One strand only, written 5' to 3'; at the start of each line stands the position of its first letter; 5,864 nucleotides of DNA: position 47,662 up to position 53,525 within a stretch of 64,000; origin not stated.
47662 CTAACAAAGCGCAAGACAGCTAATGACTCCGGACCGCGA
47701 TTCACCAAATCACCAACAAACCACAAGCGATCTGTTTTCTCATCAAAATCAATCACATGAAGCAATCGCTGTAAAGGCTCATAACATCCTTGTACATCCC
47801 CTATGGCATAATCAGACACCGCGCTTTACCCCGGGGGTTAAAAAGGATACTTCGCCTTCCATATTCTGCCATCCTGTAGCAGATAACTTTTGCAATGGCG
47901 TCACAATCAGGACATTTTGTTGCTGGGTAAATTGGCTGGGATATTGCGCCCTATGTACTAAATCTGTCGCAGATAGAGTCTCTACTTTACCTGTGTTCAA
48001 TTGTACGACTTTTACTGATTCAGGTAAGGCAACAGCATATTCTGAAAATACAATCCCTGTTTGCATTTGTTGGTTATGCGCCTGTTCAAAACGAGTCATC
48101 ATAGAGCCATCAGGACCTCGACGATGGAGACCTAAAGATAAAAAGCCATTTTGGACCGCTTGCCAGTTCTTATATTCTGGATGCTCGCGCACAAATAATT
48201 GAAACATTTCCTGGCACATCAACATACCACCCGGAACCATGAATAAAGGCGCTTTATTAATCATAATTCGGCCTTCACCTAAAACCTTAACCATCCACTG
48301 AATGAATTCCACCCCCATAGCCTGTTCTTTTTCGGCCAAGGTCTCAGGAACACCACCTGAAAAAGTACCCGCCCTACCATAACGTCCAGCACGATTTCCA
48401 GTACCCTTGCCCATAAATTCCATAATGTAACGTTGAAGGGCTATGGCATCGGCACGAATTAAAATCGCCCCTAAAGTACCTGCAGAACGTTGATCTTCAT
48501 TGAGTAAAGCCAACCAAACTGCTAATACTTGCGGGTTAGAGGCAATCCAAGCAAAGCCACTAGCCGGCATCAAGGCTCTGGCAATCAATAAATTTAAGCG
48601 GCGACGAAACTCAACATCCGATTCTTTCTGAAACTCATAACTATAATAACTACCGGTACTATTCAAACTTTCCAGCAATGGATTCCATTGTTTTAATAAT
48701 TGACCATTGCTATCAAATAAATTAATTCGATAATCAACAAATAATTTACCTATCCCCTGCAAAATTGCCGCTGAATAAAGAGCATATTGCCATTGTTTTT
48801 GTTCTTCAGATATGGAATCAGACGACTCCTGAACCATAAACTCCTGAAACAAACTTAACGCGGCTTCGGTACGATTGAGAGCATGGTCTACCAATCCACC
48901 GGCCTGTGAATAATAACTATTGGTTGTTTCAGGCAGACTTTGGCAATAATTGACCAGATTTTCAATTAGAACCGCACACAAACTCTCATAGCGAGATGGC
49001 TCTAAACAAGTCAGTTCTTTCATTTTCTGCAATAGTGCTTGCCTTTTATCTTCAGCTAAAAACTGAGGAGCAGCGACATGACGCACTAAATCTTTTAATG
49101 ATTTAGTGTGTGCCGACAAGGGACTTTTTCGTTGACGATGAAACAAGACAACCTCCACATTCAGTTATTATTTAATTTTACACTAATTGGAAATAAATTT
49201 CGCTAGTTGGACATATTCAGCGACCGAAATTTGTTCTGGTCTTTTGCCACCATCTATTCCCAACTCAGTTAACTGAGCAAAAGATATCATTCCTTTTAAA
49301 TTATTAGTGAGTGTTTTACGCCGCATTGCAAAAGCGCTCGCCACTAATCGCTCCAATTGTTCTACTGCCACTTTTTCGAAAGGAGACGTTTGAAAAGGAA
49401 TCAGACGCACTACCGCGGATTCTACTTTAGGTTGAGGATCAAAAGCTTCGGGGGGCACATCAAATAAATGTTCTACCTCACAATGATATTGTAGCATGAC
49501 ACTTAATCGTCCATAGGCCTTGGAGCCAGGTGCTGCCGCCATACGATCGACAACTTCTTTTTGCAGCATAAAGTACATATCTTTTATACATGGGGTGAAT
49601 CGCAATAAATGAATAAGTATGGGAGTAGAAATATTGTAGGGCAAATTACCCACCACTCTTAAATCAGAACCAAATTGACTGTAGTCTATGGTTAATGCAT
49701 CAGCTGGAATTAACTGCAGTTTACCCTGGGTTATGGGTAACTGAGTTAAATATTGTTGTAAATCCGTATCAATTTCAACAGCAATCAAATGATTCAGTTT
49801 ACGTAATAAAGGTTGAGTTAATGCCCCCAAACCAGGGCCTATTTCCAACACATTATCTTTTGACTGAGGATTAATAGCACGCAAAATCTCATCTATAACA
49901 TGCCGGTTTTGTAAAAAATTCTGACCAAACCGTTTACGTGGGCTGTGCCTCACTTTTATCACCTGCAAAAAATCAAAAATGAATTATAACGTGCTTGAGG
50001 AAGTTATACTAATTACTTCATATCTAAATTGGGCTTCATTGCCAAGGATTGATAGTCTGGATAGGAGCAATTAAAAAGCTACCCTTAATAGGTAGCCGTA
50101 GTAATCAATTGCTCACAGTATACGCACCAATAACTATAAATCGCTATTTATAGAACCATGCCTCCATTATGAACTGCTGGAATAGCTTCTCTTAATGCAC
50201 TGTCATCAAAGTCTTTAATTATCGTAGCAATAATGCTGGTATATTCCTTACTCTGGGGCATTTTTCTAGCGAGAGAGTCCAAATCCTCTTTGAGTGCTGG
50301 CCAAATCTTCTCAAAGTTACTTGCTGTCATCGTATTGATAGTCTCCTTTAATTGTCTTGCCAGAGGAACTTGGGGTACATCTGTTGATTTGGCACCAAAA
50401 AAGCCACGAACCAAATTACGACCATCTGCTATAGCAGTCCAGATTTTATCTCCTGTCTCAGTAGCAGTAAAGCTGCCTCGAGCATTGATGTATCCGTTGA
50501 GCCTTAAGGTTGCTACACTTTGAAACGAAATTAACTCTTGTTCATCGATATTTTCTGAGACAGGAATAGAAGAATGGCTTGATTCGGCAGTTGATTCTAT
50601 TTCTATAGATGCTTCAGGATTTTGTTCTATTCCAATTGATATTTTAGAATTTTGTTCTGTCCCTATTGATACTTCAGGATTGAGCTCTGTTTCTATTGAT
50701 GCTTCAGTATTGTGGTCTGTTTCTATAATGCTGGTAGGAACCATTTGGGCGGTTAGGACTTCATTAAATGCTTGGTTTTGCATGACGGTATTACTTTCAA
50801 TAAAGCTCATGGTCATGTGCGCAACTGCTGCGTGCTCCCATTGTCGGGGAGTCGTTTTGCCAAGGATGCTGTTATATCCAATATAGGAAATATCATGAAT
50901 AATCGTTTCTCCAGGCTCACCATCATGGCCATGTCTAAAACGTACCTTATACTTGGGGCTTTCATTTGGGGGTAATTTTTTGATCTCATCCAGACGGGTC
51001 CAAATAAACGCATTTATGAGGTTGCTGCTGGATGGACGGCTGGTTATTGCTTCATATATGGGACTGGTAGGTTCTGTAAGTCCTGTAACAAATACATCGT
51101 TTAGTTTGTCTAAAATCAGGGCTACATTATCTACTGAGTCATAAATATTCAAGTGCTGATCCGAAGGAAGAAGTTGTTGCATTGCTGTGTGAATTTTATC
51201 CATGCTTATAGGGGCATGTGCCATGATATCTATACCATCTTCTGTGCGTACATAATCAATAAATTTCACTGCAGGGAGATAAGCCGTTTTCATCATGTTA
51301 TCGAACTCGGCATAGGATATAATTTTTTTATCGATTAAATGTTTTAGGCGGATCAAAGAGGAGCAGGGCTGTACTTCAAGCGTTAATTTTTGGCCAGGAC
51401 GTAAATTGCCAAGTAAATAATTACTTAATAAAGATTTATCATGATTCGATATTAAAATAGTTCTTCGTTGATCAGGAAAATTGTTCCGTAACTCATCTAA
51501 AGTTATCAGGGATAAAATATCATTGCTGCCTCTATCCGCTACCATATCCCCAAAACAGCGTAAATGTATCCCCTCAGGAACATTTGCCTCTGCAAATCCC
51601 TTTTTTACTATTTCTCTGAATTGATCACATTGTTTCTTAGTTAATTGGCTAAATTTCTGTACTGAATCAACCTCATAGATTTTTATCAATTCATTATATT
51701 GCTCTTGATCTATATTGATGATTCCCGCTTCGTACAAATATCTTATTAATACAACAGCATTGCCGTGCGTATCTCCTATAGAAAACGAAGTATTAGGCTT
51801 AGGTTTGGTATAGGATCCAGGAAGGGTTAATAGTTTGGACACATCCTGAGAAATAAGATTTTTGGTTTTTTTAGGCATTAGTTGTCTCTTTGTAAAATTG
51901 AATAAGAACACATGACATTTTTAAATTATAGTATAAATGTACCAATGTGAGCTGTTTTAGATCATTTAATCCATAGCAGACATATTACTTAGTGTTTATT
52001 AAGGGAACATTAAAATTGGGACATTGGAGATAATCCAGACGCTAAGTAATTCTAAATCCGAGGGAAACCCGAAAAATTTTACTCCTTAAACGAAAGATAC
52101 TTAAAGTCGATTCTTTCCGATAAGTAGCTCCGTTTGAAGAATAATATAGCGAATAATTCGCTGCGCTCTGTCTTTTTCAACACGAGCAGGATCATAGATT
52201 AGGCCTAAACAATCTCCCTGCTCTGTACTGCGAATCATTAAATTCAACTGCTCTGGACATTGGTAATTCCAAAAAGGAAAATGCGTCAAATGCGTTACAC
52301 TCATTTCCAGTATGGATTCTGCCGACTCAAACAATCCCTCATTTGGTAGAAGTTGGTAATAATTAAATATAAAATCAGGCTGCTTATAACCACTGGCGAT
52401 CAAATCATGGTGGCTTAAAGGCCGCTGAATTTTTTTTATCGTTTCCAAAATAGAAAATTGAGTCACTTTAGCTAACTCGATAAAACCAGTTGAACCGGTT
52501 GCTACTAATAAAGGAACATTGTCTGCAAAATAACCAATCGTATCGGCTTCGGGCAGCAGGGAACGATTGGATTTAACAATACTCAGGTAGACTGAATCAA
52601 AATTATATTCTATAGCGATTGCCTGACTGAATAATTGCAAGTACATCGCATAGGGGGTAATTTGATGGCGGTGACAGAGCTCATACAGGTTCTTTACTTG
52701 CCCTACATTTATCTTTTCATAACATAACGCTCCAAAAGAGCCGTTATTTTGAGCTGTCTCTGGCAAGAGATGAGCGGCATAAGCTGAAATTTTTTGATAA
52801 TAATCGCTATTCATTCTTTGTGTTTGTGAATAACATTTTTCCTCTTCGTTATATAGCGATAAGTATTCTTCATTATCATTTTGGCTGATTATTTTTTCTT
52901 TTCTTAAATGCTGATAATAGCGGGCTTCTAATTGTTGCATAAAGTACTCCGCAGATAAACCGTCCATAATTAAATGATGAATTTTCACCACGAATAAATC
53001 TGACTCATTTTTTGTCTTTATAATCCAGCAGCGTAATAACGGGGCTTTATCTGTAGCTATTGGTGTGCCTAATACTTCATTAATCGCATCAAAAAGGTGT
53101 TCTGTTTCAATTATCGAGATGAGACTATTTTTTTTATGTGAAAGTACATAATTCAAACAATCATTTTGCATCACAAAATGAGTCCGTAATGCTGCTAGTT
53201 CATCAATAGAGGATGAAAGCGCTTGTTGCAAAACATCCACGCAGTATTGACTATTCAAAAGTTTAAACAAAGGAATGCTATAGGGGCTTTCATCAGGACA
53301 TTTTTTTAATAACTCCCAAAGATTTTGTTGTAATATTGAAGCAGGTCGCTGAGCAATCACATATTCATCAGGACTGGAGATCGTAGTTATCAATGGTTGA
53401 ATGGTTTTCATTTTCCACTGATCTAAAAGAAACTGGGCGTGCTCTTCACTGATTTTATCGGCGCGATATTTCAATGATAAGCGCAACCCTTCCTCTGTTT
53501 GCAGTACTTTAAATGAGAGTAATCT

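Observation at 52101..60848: Single 2915-aa FAAL-ACP-KS-AT-KR-ACP-C-C megasynthase with two terminal condensation domains and no A, PCP or TE domain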

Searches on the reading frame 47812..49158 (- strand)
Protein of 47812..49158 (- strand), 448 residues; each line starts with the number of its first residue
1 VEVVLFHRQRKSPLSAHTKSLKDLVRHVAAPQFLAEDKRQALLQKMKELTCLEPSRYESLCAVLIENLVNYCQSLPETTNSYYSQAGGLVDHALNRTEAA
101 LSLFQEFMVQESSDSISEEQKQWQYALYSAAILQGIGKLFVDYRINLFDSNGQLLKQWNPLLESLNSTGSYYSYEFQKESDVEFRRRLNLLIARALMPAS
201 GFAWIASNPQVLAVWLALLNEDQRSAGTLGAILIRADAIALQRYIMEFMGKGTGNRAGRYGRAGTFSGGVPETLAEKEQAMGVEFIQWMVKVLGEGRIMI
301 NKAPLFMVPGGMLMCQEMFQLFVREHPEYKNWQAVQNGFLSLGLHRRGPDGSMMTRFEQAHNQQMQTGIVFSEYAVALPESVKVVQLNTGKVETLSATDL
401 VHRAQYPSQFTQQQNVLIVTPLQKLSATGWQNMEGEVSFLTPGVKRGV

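Call 6: search_protein_families(library=pfam, proteins=[window:47812-49158:-], max_evalue=0.001)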
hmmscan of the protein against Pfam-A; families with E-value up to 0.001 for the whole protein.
window:47812-49158:- (448 aa): 2 families
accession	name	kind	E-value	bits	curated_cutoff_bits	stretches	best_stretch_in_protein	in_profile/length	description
PF07515.17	TraI_2_C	-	1.3e-18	67.7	27.3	1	281-383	2-118/126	Putative conjugal transfer nickase/helicase TraI C-term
PF07514.17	TraI_2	-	2.3e-18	66.7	23.9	1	28-242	6-223/324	Putative helicase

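Call 21: search_protein_families(library=ncbifam, proteins=[window:47812-49158:-], max_evalue=0.00001)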
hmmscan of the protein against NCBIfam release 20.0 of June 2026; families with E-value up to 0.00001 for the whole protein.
window:47812-49158:- (448 aa): 2 families
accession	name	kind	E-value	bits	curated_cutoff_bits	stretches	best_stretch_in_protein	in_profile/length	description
TIGR03760.1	ICE_TraI_Pfluor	equivalog_domain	5e-63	212.6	161.4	1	23-244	2-217/218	integrating conjugative element relaxase, PFGI-1 class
NF041494.1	MobH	equivalog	2.8e-37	128.4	200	1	30-245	7-224/340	MobH family relaxase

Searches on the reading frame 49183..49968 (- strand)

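Call 6: search_protein_families(library=pfam, proteins=[window:49183-49968:-], max_evalue=0.001)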
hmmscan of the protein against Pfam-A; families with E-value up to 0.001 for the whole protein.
window:49183-49968:- (261 aa): 1 family
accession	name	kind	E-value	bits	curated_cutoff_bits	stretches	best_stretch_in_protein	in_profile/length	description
PF00398.26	RrnaAD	-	5.1e-72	242.6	24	1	8-259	2-261/263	Ribosomal RNA adenine dimethylase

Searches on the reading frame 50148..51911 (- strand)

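Call 6: search_protein_families(library=pfam, proteins=[window:50148-51911:-], max_evalue=0.001)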
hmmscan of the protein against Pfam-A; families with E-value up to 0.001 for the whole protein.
window:50148-51911:- (587 aa): 1 family
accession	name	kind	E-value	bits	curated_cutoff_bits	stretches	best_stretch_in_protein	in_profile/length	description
PF21663.2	WipA_Phos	-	1.3e-31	110.4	27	1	117-332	2-222/238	WipA-like, phosphatase domain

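Call 21: search_protein_families(library=ncbifam, proteins=[window:50148-51911:-], max_evalue=0.00001)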
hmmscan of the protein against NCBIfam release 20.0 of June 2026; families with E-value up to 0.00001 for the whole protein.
window:50148-51911:- (587 aa): 1 family
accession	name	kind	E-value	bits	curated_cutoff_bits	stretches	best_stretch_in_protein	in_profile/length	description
NF043030.1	T4SS_Wip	domain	1e-50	172.7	300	1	38-335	13-307/330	Dot/Icm T4SS effector Wip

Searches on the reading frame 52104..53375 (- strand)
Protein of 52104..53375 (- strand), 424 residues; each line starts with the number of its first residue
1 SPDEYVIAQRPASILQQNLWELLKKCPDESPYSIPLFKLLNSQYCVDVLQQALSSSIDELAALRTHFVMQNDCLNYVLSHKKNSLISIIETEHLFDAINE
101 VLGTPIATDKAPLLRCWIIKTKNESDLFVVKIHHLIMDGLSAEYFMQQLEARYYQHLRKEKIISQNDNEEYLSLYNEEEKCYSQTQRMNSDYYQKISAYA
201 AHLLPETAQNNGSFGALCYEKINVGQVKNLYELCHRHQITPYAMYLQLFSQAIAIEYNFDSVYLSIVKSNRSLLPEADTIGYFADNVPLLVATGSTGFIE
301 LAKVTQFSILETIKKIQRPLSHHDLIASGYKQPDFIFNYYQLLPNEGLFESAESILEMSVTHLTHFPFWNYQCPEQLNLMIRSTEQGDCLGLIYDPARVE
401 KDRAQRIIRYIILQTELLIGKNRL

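Call 18: search_solved_structures(query=window:52104-53375:-, max_evalue=0.01, show_alignments=1)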
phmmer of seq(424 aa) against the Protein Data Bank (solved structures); distinct sequences matched with E-value up to 0.01: 18.
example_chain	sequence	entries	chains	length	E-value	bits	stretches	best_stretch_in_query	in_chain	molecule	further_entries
9rde_A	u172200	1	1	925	5.6e-10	42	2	109-312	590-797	Bacitracin synthase 3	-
9x29_A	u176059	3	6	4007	3.9e-07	32.7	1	8-309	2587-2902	PKS-NRPS hybrid synthetase psoA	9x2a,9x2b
9x2c_A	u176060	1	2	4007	5.7e-07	32.1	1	8-309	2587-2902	PKS-NRPS hybrid synthetase psoA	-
5u89_A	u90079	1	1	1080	3e-06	29.8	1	11-162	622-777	Amino acid adenylation domain protein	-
6mfw_A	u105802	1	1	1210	4e-06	29.4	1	52-294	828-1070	Linear gramicidin synthase subunit A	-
6mfx_A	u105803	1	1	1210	4.4e-06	29.2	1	61-294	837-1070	Linear gramicidin synthase subunit A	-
6mfy_A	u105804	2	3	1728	6.7e-06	28.6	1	55-294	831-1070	Linear gramicidin synthase subunit A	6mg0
9be3_A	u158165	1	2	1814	7.2e-06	28.5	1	55-294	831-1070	Linear gramicidin synthase subunit A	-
9be4_A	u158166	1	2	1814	7.2e-06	28.5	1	55-294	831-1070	Linear gramicidin synthase subunit A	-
9meh_A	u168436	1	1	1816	7.2e-06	28.5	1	55-294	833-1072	Linear gramicidin synthase subunit A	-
6mfz_A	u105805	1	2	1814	7.2e-06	28.5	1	55-294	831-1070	Linear gramicidin synthase subunit A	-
6p1j_A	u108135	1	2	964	0.00019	23.8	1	11-295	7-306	Txo2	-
6ta8_A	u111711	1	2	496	0.00085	21.7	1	99-173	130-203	Tyrocidine synthase 2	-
7x0e_A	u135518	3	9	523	0.0017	20.7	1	13-296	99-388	AMB antimetabolite synthase AmbB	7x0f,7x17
5isw_A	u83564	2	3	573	0.0026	20.1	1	106-200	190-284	Gramicidin S synthase 1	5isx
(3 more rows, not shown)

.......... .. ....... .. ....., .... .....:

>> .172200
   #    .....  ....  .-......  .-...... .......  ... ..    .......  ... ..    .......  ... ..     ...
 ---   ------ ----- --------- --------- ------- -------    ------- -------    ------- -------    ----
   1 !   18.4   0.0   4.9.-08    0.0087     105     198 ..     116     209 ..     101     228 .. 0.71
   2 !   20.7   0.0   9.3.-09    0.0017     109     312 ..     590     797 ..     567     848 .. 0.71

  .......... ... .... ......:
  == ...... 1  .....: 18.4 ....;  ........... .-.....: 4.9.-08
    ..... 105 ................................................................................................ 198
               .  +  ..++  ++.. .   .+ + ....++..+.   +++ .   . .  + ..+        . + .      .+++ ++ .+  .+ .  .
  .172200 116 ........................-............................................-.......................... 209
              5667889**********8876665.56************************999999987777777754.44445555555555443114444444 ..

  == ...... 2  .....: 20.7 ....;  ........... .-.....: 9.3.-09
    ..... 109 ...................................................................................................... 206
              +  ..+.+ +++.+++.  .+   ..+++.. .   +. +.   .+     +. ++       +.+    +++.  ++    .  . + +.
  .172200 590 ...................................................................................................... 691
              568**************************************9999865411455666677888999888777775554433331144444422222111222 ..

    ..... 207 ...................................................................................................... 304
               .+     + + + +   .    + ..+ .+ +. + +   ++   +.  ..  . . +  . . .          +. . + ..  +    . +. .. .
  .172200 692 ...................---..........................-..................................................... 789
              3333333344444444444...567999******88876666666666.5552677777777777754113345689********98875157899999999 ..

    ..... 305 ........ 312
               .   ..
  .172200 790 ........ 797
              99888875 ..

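Call 53: search_solved_structures(query=A3, max_evalue=1)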
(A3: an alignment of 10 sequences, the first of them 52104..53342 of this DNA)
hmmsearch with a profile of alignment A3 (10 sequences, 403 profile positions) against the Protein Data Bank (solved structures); distinct sequences matched with E-value up to 1: 58.
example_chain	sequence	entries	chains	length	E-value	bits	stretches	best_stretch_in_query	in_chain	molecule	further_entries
9rde_A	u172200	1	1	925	1.1e-27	100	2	2-294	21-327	Bacitracin synthase 3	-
9x29_A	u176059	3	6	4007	3.4e-24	88.6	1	6-295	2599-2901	PKS-NRPS hybrid synthetase psoA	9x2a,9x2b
9x2c_A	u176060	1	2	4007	5.7e-24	87.9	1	6-295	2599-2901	PKS-NRPS hybrid synthetase psoA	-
6mfw_A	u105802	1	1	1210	8e-20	74.2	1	14-303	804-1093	Linear gramicidin synthase subunit A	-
6mfx_A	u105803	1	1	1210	8.4e-20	74.1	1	14-303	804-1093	Linear gramicidin synthase subunit A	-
6mfy_A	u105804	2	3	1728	1.4e-19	73.4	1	14-303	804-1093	Linear gramicidin synthase subunit A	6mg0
9be3_A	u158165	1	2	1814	1.5e-19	73.3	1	14-303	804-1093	Linear gramicidin synthase subunit A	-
6mfz_A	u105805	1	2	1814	1.5e-19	73.3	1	14-303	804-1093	Linear gramicidin synthase subunit A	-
9be4_A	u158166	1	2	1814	1.5e-19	73.3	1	14-303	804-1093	Linear gramicidin synthase subunit A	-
9meh_A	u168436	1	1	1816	1.5e-19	73.3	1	14-303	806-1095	Linear gramicidin synthase subunit A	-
8xjz_C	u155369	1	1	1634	4.5e-19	71.7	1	2-294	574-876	Peptide synthetase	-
2jgp_A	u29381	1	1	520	1.7e-15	59.9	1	15-306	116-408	TYROCIDINE SYNTHETASE 3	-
9lcq_A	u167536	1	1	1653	4.1e-14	55.4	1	29-145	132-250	PvdL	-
6ta8_A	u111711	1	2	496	5.3e-14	55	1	35-295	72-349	Tyrocidine synthase 2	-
5u89_A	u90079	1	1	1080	1.5e-13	53.5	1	2-250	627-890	Amino acid adenylation domain protein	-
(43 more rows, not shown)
